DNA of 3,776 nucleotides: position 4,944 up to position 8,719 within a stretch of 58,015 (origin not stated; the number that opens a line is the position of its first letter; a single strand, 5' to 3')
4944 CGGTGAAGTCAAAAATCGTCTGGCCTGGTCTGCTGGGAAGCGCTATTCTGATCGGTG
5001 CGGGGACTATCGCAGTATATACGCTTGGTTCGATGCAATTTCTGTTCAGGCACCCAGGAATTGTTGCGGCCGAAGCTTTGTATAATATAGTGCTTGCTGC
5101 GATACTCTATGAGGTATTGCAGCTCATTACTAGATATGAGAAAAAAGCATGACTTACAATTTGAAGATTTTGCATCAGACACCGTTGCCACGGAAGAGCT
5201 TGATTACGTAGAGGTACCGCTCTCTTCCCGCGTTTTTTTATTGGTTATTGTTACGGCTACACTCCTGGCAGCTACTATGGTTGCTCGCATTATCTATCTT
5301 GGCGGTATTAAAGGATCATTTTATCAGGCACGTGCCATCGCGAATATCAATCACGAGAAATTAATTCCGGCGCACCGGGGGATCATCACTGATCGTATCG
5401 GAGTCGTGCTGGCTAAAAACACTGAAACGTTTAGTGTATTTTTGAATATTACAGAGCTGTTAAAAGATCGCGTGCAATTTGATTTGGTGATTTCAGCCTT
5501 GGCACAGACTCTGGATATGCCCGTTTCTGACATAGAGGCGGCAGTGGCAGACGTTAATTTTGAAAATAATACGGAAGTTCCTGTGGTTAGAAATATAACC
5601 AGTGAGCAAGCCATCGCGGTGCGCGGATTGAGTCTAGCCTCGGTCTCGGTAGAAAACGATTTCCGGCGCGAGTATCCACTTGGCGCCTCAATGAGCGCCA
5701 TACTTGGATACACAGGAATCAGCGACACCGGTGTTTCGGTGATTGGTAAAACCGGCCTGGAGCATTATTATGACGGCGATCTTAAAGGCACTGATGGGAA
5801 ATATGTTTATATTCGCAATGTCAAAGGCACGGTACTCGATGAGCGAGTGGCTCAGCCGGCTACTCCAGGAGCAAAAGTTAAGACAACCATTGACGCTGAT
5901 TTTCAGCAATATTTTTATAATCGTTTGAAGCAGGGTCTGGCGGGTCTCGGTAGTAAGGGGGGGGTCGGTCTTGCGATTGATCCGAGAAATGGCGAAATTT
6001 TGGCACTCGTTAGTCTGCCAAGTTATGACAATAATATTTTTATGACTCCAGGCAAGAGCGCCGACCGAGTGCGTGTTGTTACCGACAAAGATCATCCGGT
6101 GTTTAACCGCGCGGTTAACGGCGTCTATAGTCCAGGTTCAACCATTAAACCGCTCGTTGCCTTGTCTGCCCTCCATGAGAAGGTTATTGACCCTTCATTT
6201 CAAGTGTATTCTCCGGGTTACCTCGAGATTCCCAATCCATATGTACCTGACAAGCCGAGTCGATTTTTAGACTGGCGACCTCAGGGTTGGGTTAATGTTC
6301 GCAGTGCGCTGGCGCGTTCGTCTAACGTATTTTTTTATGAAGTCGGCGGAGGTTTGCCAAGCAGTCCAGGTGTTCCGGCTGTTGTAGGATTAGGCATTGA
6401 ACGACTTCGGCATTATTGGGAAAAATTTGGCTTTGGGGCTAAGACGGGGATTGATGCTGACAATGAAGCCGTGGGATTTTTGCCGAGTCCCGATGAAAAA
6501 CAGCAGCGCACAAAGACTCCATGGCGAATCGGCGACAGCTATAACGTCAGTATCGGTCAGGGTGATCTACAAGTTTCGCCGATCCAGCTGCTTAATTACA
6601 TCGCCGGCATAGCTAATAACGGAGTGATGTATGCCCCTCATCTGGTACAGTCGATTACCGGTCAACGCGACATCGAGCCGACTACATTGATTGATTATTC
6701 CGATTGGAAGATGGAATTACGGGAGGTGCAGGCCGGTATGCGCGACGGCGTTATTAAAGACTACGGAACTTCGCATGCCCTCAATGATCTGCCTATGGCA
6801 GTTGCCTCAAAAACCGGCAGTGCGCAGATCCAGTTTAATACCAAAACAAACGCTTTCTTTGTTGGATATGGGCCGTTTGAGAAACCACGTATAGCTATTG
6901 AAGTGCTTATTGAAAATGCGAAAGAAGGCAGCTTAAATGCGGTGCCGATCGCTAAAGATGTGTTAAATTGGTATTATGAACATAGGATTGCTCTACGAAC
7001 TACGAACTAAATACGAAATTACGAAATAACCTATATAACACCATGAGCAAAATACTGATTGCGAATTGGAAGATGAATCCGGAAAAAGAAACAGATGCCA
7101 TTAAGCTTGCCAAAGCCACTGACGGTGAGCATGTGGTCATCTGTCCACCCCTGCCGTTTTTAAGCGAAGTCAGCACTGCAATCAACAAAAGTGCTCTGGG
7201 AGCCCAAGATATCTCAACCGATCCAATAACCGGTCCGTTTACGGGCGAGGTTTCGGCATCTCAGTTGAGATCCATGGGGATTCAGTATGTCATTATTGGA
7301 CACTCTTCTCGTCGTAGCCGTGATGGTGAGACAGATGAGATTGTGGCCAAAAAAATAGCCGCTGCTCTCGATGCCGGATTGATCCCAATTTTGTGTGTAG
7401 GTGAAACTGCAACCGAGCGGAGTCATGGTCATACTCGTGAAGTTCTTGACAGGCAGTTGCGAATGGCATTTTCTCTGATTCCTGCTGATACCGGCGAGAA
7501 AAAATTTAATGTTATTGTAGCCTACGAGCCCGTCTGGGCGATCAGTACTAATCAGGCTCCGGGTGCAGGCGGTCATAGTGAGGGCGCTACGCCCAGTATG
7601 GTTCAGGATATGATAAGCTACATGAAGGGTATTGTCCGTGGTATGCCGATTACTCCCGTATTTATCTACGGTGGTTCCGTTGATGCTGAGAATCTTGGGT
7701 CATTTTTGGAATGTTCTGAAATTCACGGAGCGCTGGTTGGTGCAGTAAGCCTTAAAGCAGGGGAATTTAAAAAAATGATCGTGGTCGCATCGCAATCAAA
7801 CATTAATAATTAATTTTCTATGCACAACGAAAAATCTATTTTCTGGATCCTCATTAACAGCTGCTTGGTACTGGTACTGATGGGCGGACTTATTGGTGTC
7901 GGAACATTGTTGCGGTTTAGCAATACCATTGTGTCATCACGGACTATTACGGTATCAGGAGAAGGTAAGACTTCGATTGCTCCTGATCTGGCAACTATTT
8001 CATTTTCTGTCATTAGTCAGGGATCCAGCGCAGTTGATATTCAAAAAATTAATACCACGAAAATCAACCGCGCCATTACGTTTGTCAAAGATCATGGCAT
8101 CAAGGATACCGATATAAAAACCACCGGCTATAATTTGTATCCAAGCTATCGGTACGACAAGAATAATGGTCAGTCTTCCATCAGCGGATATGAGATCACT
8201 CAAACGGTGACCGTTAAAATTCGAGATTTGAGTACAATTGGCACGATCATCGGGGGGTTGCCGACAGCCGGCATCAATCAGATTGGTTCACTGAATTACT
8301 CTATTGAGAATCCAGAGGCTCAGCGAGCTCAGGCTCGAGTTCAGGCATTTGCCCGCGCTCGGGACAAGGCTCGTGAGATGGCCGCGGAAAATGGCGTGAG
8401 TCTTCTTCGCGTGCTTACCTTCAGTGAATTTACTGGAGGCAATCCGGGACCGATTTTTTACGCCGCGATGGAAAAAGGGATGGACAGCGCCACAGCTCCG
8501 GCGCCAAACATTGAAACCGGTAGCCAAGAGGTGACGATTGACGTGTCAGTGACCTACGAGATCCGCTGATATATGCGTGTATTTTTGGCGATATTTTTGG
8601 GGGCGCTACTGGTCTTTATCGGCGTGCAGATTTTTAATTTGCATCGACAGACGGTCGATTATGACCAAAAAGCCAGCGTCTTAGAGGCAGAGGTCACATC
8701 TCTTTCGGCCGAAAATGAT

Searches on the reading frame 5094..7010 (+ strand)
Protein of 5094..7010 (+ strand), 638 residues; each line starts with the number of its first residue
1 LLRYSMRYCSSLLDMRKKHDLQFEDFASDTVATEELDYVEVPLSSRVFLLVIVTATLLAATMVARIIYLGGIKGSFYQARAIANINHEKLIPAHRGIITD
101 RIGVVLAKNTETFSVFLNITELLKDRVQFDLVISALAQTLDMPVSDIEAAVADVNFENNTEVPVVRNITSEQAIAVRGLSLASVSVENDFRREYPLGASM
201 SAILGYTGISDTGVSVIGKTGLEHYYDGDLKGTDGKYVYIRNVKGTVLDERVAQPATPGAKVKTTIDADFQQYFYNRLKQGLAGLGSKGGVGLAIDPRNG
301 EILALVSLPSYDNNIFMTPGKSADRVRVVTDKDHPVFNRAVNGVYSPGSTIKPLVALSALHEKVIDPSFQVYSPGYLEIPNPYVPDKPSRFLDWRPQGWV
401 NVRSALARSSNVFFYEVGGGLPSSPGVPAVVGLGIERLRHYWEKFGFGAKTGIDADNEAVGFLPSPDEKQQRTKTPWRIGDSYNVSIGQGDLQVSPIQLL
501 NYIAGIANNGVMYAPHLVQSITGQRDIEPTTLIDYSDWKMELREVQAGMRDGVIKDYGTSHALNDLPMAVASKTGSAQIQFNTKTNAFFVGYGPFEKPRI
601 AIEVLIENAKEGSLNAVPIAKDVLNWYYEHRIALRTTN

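Call 98: search_protein_families(library=pfam, proteins=[window:5094-7010:+], max_evalue=0.0001)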
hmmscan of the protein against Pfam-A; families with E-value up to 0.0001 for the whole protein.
window:5094-7010:+ (638 aa): 2 families
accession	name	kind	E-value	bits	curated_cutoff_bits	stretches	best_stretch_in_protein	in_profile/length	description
PF00905.27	Transpeptidase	-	2e-56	191.9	22.1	1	292-624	3-298/299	Penicillin binding protein transpeptidase domain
PF03717.20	PBP_dimer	-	6.3e-25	89.1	24.4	1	91-250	2-178/180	Penicillin-binding Protein dimerisation domain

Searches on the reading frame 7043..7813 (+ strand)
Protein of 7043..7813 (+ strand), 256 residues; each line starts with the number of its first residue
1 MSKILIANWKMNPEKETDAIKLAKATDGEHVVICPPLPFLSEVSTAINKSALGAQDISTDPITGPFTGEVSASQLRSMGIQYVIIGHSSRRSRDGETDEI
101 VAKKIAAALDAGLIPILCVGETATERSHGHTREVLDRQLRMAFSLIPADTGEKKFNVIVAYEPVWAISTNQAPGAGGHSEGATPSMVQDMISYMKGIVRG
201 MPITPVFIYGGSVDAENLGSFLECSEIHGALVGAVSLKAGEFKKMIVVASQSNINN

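Call 98: search_protein_families(library=pfam, proteins=[window:7043-7813:+], max_evalue=0.0001)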
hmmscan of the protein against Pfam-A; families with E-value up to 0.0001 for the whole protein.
window:7043-7813:+ (256 aa): 1 family
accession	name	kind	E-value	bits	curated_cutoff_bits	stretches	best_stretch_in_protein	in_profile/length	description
PF00121.24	TIM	-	1.6e-59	201.9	20.1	1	4-246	2-242/245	Triosephosphate isomerase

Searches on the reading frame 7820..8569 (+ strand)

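Call 98: search_protein_families(library=pfam, proteins=[window:7820-8569:+], max_evalue=0.0001)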
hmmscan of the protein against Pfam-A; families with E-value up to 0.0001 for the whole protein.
window:7820-8569:+ (249 aa): 1 family
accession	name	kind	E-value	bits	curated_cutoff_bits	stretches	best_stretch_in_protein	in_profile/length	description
PF04402.19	SIMPL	-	1.3e-51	176.2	25.2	1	43-246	1-205/205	Protein of unknown function (DUF541)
